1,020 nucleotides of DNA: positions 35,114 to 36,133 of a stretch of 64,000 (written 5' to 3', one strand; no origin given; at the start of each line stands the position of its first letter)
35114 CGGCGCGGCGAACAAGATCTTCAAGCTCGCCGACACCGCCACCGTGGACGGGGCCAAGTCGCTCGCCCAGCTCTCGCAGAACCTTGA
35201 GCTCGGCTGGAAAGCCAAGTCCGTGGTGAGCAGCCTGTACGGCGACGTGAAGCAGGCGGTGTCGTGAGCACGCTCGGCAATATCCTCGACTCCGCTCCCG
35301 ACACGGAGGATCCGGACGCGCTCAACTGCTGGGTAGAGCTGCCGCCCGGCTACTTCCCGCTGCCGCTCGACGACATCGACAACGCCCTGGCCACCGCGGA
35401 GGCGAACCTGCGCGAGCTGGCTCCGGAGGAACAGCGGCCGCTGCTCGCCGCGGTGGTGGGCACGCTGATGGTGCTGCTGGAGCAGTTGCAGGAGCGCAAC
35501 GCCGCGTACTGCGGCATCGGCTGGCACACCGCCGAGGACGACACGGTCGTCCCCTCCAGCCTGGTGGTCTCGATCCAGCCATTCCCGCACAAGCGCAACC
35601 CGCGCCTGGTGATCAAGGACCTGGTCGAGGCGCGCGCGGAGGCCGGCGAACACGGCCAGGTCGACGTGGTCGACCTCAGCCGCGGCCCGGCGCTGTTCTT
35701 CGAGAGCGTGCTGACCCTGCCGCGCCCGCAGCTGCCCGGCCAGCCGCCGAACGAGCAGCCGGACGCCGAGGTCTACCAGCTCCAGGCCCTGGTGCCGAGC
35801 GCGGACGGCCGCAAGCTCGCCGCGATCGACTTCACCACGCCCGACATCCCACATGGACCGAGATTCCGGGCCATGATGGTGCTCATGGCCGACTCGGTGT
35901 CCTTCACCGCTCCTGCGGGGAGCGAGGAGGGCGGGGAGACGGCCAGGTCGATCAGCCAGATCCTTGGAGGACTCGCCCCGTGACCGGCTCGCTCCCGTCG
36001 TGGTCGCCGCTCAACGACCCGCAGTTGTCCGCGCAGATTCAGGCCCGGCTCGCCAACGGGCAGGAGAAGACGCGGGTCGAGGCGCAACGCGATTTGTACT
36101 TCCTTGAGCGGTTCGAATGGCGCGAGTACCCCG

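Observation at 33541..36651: Tightly coupled four-gene operon encoding a T7SS-style WXG effector module, with no ESX/Ess machinery in the window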

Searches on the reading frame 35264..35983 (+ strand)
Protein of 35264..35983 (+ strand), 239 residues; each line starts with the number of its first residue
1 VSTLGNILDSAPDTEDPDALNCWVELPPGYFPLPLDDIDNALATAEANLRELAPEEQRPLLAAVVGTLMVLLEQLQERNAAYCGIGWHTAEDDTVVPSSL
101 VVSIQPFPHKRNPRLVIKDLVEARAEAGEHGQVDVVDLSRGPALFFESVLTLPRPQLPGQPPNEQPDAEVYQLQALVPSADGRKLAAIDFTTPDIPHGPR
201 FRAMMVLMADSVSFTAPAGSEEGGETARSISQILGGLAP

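Call 3: search_protein_families(library=pfam, proteins=[window:35264-35983:+], max_evalue=1)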
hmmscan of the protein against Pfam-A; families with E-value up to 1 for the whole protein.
window:35264-35983:+ (239 aa): 0 families

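Call 4: search_protein_families(library=ncbifam, proteins=[window:35264-35983:+], max_evalue=1)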
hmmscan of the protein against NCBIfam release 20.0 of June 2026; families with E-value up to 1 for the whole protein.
window:35264-35983:+ (239 aa): 0 families

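Call 14: find_homologous_proteins(query=window:35264-35983:+)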
Query window:35264-35983:+ (239 aa): 102 proteins with E <= 0.001 among 2667 candidates.
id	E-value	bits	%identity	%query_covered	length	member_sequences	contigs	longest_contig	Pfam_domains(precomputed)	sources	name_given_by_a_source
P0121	2.7e-141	487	92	100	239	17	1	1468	-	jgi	jgi:hypothetical protein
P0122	1.8e-139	481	91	100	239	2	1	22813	-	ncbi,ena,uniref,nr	ncbi:hypothetical protein [Actinocrinis sp.]|uniref:hypothetical protein n=1 Tax=Actinocrinis sp. Ta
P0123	5.7e-139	480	90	100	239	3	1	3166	-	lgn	-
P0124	5.5e-130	450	85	100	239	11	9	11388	-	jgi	jgi:hypothetical protein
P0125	2.8e-128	445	85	100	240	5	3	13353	-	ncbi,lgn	-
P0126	1.2e-127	443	83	100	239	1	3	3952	-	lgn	-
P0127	4.5e-124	431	82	100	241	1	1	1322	-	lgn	-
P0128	4.2e-123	428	82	100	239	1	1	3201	-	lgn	-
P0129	1.8e-121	422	81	100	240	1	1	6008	-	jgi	jgi:hypothetical protein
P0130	2.3e-121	422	80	100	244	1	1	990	-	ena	-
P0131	1.9e-120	419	80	100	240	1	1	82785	-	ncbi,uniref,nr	ncbi:hypothetical protein KGA66_07675 [Actinocrinis puniceicyclus]|uniref:Uncharacterized protein n=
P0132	4.5e-116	405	79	100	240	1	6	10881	-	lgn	-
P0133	3.0e-113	395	76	99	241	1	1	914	-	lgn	-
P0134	6.8e-113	394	80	94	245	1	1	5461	-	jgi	jgi:hypothetical protein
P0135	1.0e-112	394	74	100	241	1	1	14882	-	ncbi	-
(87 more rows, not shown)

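Call 23: search_solved_structures(query=A2, max_evalue=10)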
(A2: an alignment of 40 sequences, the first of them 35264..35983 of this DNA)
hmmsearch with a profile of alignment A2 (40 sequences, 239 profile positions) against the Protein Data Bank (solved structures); distinct sequences matched with E-value up to 10: 2.
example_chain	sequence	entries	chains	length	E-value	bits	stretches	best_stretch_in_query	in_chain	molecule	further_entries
5c30_A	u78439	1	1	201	0.0051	19.5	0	21-74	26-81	Ryanodine receptor 1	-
1wwy_A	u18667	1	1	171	1.4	11.6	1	172-225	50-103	Thioredoxin-like protein 1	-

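Call 29: find_related_loci(query=A2, collection=genome_contigs, flank=6000)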
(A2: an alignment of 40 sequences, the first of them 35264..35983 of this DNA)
Query A2 (239 aa) in genome_contigs; peptide patterns used: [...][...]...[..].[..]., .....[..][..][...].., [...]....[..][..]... (x = any residue, [..] = any of these).
75 stretches matched a pattern; 26 encode a relative of the query (tblastn E <= 1e-3); 25 distinct loci.
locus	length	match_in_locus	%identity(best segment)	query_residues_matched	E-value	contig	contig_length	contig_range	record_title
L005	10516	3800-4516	93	1-239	2e-148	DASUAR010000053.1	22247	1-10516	MAG TPA_asm: Actinocrinis sp. isolate SMAG_U2500 k141_1023182, whole genome shotgun sequence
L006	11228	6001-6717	90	1-239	5e-144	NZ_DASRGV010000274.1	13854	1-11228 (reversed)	MAG: Actinocrinis sp. isolate SMAG_U10067 k141_104118, whole genome shotgun sequence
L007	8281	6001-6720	85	1-239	9e-134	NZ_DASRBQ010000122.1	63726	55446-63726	MAG: Actinocrinis sp. isolate SMAG_U9931 k141_634270, whole genome shotgun sequence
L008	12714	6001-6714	80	1-237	4e-124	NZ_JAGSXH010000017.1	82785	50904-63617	Actinocrinis puniceicyclus strain DSM 45618 NODE_17_length_82785_cov_12.0434, whole genome shotgun sequence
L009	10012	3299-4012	75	4-239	6e-117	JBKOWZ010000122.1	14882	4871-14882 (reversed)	MAG: Actinomycetota bacterium isolate GM_EKS_MAG_00002 GM_EKS_000001176156, whole genome shotgun sequence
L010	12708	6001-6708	72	10-239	2e-109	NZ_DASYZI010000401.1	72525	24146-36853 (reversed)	MAG: Actinocrinis sp. isolate SMAG_U6358 k141_628456, whole genome shotgun sequence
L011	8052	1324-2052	67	1-234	1e-102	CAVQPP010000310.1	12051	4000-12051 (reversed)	MAG: uncultured Actinomycetota bacterium isolate MFD10064.bin.2.62 genome assembly, contig: contig_61792, whole genome s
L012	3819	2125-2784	66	18-238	5e-96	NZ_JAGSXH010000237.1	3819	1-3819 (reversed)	Actinocrinis puniceicyclus strain DSM 45618 NODE_237_length_3819_cov_12.4556, whole genome shotgun sequence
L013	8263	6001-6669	51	23-236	1e-64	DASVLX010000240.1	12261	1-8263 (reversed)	MAG TPA_asm: Pseudonocardiaceae bacterium isolate SMAG_U3085 k141_351085, whole genome shotgun sequence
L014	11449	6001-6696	49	6-238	1e-64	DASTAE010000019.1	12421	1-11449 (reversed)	MAG TPA_asm: Actinospica sp. isolate SMAG_U727 k141_81793, whole genome shotgun sequence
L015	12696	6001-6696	50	1-236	2e-63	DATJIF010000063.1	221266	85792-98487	MAG TPA_asm: Actinospica sp. isolate SMAG_U15531 k141_8773632, whole genome shotgun sequence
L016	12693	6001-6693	50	5-235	1e-62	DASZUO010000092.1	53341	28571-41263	MAG TPA_asm: Amycolatopsis sp. isolate SMAG_U6107 k141_185297, whole genome shotgun sequence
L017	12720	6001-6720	48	1-238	1e-62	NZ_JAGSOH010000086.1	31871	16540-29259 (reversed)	Actinospica acidithermotolerans strain MGRD01-02 NODE_86_length_31871_cov_36.3032, whole genome shotgun sequence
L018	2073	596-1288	49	1-235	3e-60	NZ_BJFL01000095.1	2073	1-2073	Gandjariella thermophila strain SL3-2-4 sequence095, whole genome shotgun sequence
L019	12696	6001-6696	50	4-236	1e-56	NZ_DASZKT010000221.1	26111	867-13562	MAG: Actinospica sp. isolate SMAG_U5845 k141_170268, whole genome shotgun sequence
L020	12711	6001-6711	48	1-236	2e-56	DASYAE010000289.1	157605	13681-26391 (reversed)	MAG TPA_asm: Actinocrinis sp. isolate SMAG_U4871 k141_3031617, whole genome shotgun sequence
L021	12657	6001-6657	51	1-220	5e-55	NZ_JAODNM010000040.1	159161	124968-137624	MAG: Amycolatopsis sp. isolate RYN_118 scaffold_2333004, whole genome shotgun sequence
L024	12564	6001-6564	45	22-214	1e-48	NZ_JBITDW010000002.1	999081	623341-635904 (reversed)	Actinoplanes sp. NPDC051513 NPDC051513_372_C6.ctg-0002, whole genome shotgun sequence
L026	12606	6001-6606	42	14-217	2e-44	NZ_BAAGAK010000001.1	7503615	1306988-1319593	Krasilnikovia sp. M28-CT-15 sequence1, whole genome shotgun sequence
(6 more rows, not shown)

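Call 31: predict_structure(alignment_id=A2)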
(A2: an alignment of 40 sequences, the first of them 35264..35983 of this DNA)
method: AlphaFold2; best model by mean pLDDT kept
length: 239 residues; sequences in the alignment: 40
mean_pLDDT: 81.4   pTM: 0.77
mean pLDDT of the five models: 81.4, 79.5, 79.4, 75.8, 74.7
residues with pLDDT >= 90: 92; 70-90: 107; 50-70: 11; < 50: 29
segments of 3 or more residues with pLDDT < 50: 1-12, 223-239
pLDDT, mean of each block of 10 residues (from residue 1): 36 59 86 87 87 84 80 87 88 91 92 95 86 93 95 76 84 96 96 94 95 84 45 30
secondary structure, 60 per line:
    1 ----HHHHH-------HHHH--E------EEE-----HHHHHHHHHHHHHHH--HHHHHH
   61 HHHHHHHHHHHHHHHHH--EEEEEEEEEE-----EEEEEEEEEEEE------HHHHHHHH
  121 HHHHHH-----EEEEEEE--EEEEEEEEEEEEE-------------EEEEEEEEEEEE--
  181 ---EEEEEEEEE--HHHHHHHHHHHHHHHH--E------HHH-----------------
elements in order: H5-9 H17-20 E30-32 H38-52 H55-77 E80-89 E95-106 H113-126 E132-138 E141-153 E167-178 E184-192 H195-210

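Call 35: fold_search(model_id=the predicted structure, library=pdb)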
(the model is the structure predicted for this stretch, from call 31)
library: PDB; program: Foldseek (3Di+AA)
matches with E <= 10: 1466; with E <= 0.001: 0
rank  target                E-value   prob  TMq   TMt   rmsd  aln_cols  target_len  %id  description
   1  6xrb_A                1.4e-03  0.99  0.27  0.39   7.2       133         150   15  Crystal structure of SciW from Salmonella typhimurium (released 2020-12-30)
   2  4pws                  1.6e-03  0.99  0.32  0.40   8.9       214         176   10  Crystal structure of secreted proline rich antigen MTC28 (Rv0040c) at 2.15 A with bound chloride from Mycobacterium tube (released 2015-03-25)
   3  6e8a_B                1.7e-03  1.00  0.28  0.43   7.5       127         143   12  Crystal structure of DcrB from Salmonella enterica at 1.92 Angstroms resolution (released 2018-10-31)
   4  4luq_C                1.9e-03  1.00  0.29  0.52   6.6       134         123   13  Crystal structure of virulence effector Tse3 in complex with neutralizer Tsi3 (released 2013-09-18)
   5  4luq_D                2.3e-03  1.00  0.29  0.51   6.6       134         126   13  Crystal structure of virulence effector Tse3 in complex with neutralizer Tsi3 (released 2013-09-18)
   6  3wa5_B                2.9e-03  1.00  0.30  0.52   6.4       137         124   13  Crystal Structure of type VI peptidoglycan muramidase effector Tse3 in complex with its cognate immunity protein Tsi3 (released 2013-10-02)
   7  5yfg_MODEL_1_A        4.1e-03  1.00  0.34  0.42   6.5       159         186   14  SOLUTION STRUCTURE OF HUMAN MOG1 (released 2017-11-01)
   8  3hlz_A                4.4e-03  1.00  0.33  0.30   5.0       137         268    8  Crystal structure of BT_1490 (NP_810393.1) from BACTEROIDES THETAIOTAOMICRON VPI-5482 at 1.50 A resolution (released 2009-06-16)
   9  4n7s_B                4.9e-03  1.00  0.34  0.62   5.9       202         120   12  Crystal structure of Tse3-Tsi3 complex with Zinc ion (released 2014-04-23)
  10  4n80_B                5.2e-03  1.00  0.28  0.50   6.6       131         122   14  Crystal structure of Tse3-Tsi3 complex (released 2014-04-23)
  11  6kac_P                5.9e-03  0.99  0.30  0.36   6.4       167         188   13  Cryo-EM structure of the C2S2-type PSII-LHCII supercomplex from Chlamydomonas reihardtii (released 2019-10-23)
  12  9i4t_P                5.9e-03  0.98  0.27  0.36   8.7       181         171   11  Photosystem II from Arabidopsis thaliana (released 2026-03-25)
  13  3hlz_B                6.6e-03  1.00  0.31  0.28   5.2       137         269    7  Crystal structure of BT_1490 (NP_810393.1) from BACTEROIDES THETAIOTAOMICRON VPI-5482 at 1.50 A resolution (released 2009-06-16)
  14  1ln1                  6.6e-03  0.51  0.19  0.22  16.5       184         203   10  Crystal Structure of Human Phosphatidylcholine Transfer Protein in Complex with Dilinoleoylphosphatidylcholine (released 2002-06-26)
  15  8bd3_F1               7.4e-03  0.99  0.30  0.37   7.0       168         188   12  Cryo-EM structure of the Photosystem II - LHCII supercomplex from Chlorella ohadi (released 2023-08-09)
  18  6xrb_B                8.8e-03  0.93  0.26  0.38  11.6       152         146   13  Crystal structure of SciW from Salmonella typhimurium (released 2020-12-30)
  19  9mvg_A                9.4e-03  0.96  0.25  0.38   6.9       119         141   18  Structure of SciW variant L66A bound to the Rhs1 transmembrane domain (released 2026-01-28)
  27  6xrr_A                2.4e-02  0.92  0.26  0.38   6.9       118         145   16  Structure of SciW bound to the Rhs1 Transmembrane Domain from Salmonella typhimurium (released 2020-12-30)
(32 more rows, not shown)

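Call 53: search_protein_families(library=pfam, proteins=[L021:7373-10945:-, L016:7343-10042:-, L024:9077-11491:-, L020:411-2609:+, L016:2453-4465:-, L016:581-2269:-, L024:1917-3611:-, L024:6614-8080:-, L026:565-2085:-, L015:7390-9180:-], max_evalue=0.00001)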
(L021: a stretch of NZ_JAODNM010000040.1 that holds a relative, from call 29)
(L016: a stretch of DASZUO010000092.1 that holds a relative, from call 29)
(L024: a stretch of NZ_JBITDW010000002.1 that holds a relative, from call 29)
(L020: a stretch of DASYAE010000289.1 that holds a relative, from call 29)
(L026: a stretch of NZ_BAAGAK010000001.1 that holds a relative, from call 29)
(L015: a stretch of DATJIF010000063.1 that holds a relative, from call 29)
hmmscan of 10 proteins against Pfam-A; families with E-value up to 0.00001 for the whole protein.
L021:7373-10945:- (1190 aa): 7 families
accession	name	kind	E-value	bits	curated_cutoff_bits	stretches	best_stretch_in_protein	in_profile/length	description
PF00270.35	DEAD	-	3.2e-24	86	26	1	634-795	2-165/167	DEAD/DEAH box helicase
PF03461.20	TRCF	-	2.7e-23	82.6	25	1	1038-1120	1-83/95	TRCF domain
PF17757.6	UvrB_inter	-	1.1e-21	77.1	22.9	1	146-229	1-84/91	UvrB interaction domain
PF00271.37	Helicase_C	-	2.1e-20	73.5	23.5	1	836-936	9-108/110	Helicase conserved C-terminal domain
PF02559.22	CarD_TRCF_RID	-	3.5e-19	69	23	1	504-566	1-57/57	CarD-like/TRCF RID domain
PF04851.21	ResIII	-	4.7e-07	30.3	22.5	1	635-789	7-162/164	Type III restriction enzyme, res subunit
PF22590.2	Cas3-like_C_2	-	1.6e-06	28.8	27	1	841-938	3-105/106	CRISPR-associated nuclease/helicase Cas3, C-terminal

L016:7343-10042:- (899 aa): 0 families

L024:9077-11491:- (804 aa): 3 families
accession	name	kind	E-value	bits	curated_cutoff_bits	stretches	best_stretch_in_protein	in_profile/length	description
PF00378.25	ECH_1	-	1.7e-56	191.8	27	1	559-803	5-250/251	Enoyl-CoA hydratase/isomerase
PF16113.10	ECH_2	-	4.1e-32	112.4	27.2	1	563-725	4-171/335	Enoyl-CoA hydratase/isomerase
PF18313.7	TLP1_add_C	-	4.7e-17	62.2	26.1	1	441-519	2-79/83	Thiolase-like protein type 1 additional C-terminal domain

L020:411-2609:+ (732 aa): 1 family
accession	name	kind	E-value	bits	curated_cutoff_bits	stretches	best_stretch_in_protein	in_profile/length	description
PF00535.33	Glycos_transf_2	-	1.6e-17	64.3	23.3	1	519-635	2-128/168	Glycosyl transferase family 2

L016:2453-4465:- (670 aa): 1 family
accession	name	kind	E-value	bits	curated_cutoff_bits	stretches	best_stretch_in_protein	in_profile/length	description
PF00860.26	Xan_ur_permease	-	2e-26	93.1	27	1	212-624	4-386/389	Permease family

L016:581-2269:- (562 aa): 2 families
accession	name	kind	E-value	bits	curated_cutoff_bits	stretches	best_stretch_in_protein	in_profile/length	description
PF05977.19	MFS_3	-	2.3e-51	175.3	27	1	132-525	2-393/524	Transmembrane secretion effector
PF07690.21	MFS_1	-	1e-32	113.9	33.4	2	146-372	2-227/347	Major Facilitator Superfamily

L024:1917-3611:- (564 aa): 3 families
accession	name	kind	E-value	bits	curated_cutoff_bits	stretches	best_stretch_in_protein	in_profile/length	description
PF00015.26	MCPsignal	-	1.1e-31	110.5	34.6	1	368-533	2-167/172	Methyl-accepting chemotaxis protein (MCP) signalling domain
PF00672.30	HAMP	-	2.8e-10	40.8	25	1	249-298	4-53/53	HAMP domain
PF12729.13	4HB_MCP_1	-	3.8e-10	40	27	1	40-222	2-181/181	Four helix bundle sensory module for signal transduction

L024:6614-8080:- (488 aa): 2 families
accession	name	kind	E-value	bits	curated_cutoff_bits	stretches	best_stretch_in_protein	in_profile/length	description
PF07690.21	MFS_1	-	9.4e-49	166.6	33.4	2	13-407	4-347/347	Major Facilitator Superfamily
PF00083.30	Sugar_tr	-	6.9e-11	42.1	22.3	1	38-180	44-192/452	Sugar (and other) transporter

L026:565-2085:- (506 aa): 4 families
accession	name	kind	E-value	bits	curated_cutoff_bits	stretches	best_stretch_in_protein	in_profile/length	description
PF01583.26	APS_kinase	-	7e-54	182.4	21.1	1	325-478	1-152/152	Adenylylsulphate kinase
PF14306.12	PUA_2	-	1.4e-18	67.4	27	1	15-108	29-118/159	PUA-like domain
PF01747.23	ATP-sulfurylase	-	1.6e-10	41.2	24.3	1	133-244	2-118/212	ATP-sulfurylase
PF13671.12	AAA_33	-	6e-10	40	27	1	328-446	1-117/143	AAA domain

L015:7390-9180:- (596 aa): 2 families
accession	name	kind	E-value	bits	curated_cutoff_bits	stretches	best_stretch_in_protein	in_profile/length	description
PF09924.15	LPG_synthase_C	-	8e-97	324.3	27.5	1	262-561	1-298/298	Phosphatidylglycerol lysyltransferase, C-terminal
PF16995.10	tRNA-synt_2_TM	-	1.4e-15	58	26.8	1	78-244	49-215/215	Transmembrane region of lysyl-tRNA synthetase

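Call 85: search_protein_families(library=pfam, alignment_id=A6, max_evalue=1)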
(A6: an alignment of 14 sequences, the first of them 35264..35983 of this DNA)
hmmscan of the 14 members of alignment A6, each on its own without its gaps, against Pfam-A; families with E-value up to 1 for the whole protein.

A. member 1, window:35264-35983:+ (239 aa): 0 families

B. families by the number of members that match (of 14 scanned): 2 families
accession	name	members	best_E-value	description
PF05642.16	Sporozoite_P67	1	0.044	Sporozoite P67 surface antigen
PF25444.1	THBD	1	0.12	Thrombomodulin-like domain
